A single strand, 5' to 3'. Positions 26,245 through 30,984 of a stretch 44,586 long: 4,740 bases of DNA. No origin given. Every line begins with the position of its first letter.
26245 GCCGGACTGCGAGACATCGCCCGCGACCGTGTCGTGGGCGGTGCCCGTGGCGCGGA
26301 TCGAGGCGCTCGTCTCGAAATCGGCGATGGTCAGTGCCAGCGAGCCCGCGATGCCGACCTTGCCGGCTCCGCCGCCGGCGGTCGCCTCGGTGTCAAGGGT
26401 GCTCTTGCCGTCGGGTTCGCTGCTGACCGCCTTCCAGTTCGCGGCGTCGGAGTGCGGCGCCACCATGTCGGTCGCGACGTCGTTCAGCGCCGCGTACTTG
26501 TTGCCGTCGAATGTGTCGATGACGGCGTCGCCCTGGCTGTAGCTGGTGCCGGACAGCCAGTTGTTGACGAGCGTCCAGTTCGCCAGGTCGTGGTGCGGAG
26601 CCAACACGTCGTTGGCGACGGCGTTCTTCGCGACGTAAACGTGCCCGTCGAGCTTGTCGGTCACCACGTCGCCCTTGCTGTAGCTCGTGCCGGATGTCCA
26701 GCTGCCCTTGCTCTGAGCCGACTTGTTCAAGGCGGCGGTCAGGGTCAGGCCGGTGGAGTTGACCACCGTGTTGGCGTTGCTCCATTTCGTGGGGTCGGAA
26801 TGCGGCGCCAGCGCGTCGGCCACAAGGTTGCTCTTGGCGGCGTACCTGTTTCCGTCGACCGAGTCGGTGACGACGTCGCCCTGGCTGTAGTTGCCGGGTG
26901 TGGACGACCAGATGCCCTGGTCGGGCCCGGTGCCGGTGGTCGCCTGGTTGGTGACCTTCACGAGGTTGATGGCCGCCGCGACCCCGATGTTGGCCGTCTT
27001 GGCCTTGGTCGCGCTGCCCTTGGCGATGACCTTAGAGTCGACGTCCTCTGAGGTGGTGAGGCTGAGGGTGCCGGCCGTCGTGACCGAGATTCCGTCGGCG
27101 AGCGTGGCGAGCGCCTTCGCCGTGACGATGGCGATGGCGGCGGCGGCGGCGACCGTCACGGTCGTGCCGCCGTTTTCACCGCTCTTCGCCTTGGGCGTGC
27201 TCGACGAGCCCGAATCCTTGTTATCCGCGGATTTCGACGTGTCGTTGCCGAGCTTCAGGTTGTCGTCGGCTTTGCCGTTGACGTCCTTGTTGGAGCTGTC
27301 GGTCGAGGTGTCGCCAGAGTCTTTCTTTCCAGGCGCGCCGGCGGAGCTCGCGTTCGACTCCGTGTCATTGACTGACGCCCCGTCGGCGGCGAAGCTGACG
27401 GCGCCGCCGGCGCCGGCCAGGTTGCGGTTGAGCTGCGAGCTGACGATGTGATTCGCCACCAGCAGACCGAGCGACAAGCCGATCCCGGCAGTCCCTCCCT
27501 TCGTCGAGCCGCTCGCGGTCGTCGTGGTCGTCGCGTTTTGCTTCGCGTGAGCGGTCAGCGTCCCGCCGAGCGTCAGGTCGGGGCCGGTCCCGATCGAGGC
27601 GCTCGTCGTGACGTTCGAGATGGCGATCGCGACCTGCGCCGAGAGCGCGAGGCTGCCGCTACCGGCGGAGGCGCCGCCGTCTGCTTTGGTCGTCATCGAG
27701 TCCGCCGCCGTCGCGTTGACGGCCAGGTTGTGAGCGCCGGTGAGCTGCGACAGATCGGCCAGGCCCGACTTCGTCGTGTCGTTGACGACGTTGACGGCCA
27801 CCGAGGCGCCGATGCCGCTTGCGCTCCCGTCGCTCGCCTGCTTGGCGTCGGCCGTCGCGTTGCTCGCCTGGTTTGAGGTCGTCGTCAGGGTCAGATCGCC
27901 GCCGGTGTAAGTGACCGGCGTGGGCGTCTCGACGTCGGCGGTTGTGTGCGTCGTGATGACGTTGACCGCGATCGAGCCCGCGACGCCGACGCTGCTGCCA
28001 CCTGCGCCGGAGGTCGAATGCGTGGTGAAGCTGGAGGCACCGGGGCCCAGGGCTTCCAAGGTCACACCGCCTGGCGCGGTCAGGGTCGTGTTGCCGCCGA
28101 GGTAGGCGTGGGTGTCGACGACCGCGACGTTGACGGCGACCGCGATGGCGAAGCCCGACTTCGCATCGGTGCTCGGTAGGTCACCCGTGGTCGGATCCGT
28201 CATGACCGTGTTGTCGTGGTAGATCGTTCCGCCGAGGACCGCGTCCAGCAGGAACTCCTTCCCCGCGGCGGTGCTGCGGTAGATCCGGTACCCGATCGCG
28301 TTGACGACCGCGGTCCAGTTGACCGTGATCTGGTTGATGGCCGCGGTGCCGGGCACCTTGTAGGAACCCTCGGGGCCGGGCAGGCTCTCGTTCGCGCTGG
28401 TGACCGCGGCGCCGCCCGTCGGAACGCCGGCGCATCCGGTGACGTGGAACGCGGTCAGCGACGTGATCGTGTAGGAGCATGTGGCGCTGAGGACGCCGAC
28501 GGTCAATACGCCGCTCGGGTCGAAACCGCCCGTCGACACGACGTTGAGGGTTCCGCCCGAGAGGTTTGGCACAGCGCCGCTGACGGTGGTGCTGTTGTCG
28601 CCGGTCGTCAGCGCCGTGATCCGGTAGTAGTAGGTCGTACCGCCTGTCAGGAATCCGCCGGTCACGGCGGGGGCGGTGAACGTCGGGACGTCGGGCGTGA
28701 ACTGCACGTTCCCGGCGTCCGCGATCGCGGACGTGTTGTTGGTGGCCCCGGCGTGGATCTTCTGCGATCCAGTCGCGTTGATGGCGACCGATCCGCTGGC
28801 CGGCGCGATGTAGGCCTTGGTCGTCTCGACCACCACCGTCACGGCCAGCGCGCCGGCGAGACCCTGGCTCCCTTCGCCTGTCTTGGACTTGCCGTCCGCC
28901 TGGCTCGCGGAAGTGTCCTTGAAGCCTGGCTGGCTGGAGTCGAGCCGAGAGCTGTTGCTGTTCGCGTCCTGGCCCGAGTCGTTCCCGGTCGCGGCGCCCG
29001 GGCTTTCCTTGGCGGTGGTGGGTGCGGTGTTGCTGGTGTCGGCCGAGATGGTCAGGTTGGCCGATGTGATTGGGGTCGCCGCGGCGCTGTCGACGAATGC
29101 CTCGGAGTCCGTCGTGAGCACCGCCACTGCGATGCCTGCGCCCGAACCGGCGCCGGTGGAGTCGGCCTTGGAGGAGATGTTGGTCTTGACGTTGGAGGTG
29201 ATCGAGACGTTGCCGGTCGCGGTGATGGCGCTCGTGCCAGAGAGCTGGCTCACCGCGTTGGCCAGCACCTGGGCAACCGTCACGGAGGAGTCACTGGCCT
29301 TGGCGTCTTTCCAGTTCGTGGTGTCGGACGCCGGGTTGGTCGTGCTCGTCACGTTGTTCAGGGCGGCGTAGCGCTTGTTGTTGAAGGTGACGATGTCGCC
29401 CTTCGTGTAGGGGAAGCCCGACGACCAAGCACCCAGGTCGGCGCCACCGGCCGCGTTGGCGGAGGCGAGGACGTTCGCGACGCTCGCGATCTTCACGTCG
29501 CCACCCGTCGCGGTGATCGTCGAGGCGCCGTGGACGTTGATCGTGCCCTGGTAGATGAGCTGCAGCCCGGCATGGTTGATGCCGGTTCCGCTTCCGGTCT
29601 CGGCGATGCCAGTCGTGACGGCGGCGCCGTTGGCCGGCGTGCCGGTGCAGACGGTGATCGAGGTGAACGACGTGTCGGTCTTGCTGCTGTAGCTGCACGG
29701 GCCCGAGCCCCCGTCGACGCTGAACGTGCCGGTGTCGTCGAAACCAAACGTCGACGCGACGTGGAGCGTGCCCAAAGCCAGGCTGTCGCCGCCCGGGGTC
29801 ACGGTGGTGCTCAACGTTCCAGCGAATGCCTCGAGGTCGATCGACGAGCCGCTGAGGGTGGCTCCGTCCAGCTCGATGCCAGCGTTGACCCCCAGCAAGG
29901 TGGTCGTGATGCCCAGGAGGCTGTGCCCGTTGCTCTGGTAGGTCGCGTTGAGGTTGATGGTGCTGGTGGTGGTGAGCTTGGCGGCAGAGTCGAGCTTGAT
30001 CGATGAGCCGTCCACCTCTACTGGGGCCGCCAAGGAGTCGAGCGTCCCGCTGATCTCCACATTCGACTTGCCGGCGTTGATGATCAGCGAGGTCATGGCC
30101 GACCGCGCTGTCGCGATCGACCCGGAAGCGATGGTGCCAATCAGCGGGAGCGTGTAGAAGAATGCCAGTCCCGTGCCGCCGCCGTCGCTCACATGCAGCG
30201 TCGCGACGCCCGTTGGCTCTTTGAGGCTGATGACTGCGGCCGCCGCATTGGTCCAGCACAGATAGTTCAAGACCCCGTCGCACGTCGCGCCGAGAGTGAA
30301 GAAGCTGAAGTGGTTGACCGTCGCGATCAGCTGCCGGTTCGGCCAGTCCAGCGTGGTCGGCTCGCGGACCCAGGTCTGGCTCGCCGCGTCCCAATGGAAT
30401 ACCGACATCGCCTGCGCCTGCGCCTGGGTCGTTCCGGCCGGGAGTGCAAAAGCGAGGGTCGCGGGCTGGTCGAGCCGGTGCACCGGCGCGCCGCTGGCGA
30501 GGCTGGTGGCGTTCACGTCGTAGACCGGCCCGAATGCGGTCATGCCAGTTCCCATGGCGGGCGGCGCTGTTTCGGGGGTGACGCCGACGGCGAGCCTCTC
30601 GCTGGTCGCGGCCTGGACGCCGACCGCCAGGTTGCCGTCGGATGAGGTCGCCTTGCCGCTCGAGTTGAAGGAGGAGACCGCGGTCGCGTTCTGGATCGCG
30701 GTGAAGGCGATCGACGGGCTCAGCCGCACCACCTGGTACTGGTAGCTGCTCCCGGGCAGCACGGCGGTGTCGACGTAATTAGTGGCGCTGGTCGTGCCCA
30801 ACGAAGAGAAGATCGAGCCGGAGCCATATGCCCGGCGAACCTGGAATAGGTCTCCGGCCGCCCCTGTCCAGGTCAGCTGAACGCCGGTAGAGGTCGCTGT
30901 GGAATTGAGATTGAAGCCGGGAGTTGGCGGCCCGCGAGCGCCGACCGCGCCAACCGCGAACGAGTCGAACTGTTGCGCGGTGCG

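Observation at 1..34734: One ORF of at least 11,578 codons, invisible in the supplied ORF track, occupies 78% of the window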

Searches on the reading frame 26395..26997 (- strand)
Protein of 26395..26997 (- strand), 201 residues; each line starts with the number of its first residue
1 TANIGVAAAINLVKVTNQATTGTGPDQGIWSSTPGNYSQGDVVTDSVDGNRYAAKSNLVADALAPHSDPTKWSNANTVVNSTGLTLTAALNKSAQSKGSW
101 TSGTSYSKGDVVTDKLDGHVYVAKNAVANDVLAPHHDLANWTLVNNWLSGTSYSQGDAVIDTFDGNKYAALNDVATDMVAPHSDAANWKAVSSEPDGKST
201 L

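Call 68: search_protein_families(library=pfam, proteins=[window:26395-26997:-], max_evalue=1)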
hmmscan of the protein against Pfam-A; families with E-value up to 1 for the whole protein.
window:26395-26997:- (201 aa): 3 families
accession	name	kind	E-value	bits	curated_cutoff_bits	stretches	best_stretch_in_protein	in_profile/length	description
PF02839.19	CBM_5_12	-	5.7e-05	23.5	26.2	2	100-123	2-26/44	Carbohydrate-binding module family 5/12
PF12535.13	Nudix_N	-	0.053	13.7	27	1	161-185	23-47/56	Hydrolase of X-linked nucleoside diphosphate N terminal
PF06806.18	DUF1233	-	0.15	12.2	22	1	68-108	5-42/70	Putative excisionase (DUF1233)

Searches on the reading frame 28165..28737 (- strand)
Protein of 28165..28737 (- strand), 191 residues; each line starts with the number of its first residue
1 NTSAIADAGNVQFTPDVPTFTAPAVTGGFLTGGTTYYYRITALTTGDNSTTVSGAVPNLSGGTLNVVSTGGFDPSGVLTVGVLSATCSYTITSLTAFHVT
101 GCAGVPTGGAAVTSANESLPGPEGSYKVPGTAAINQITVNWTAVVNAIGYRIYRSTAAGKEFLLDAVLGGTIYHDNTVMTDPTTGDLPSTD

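Call 68: search_protein_families(library=pfam, proteins=[window:28165-28737:-], max_evalue=1)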
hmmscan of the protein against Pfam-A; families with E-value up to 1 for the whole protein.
window:28165-28737:- (191 aa): 2 families
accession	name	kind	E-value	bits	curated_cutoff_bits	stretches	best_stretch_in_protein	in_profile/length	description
PF21910.2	GH85_C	-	0.012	16.5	27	1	132-178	14-60/95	GH85 endohexosaminidases, C-terminal domain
PF13681.11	PilX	-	0.11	13.4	27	1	34-52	62-80/89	Type IV pilus assembly protein PilX C-term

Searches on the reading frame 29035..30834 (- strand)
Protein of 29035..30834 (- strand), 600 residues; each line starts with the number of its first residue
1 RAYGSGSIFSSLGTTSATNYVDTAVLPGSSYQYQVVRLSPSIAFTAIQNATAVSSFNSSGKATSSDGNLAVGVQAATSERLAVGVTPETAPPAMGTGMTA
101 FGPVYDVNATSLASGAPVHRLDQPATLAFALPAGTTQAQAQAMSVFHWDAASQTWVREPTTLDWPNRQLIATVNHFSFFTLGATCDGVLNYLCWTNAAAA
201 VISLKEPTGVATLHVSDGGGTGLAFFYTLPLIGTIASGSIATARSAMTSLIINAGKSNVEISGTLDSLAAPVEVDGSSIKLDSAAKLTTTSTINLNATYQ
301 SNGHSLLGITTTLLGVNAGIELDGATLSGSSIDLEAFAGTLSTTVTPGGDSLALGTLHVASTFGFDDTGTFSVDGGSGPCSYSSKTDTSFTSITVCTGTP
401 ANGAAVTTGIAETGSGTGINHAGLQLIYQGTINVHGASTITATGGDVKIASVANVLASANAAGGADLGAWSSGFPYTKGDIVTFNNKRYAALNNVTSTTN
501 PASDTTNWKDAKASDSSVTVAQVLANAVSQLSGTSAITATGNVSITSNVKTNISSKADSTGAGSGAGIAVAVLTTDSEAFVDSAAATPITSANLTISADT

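Call 44: search_protein_families(library=pfam, proteins=[window:29035-30834:-], max_evalue=1)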
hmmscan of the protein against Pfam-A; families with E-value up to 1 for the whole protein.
window:29035-30834:- (600 aa): 2 families
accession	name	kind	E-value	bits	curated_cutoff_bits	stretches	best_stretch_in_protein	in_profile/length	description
PF02839.19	CBM_5_12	-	5.2e-06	26.8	26.2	1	469-508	1-43/44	Carbohydrate-binding module family 5/12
PF18370.7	RGI_lyase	-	0.35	11.7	27.8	0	12-36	47-71/86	Rhamnogalacturonan I lyases beta-sheet domain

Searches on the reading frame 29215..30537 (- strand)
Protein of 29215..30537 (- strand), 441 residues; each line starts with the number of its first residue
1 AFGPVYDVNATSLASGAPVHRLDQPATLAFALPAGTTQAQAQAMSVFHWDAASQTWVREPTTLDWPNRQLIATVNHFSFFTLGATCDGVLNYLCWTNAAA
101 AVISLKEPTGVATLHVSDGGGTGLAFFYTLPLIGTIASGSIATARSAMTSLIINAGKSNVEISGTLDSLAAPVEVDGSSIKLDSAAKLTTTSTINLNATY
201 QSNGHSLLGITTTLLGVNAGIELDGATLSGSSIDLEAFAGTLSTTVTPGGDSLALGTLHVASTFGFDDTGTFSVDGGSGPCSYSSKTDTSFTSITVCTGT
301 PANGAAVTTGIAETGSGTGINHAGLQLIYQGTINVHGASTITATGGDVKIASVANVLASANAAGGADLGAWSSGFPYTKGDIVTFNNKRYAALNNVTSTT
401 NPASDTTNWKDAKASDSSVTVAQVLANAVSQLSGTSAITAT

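Call 68: search_protein_families(library=pfam, proteins=[window:29215-30537:-], max_evalue=1)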
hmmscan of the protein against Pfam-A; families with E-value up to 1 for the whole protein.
window:29215-30537:- (441 aa): 1 family
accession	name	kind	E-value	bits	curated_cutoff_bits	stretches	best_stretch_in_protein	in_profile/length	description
PF02839.19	CBM_5_12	-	4.1e-06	27.2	26.2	1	370-409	1-43/44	Carbohydrate-binding module family 5/12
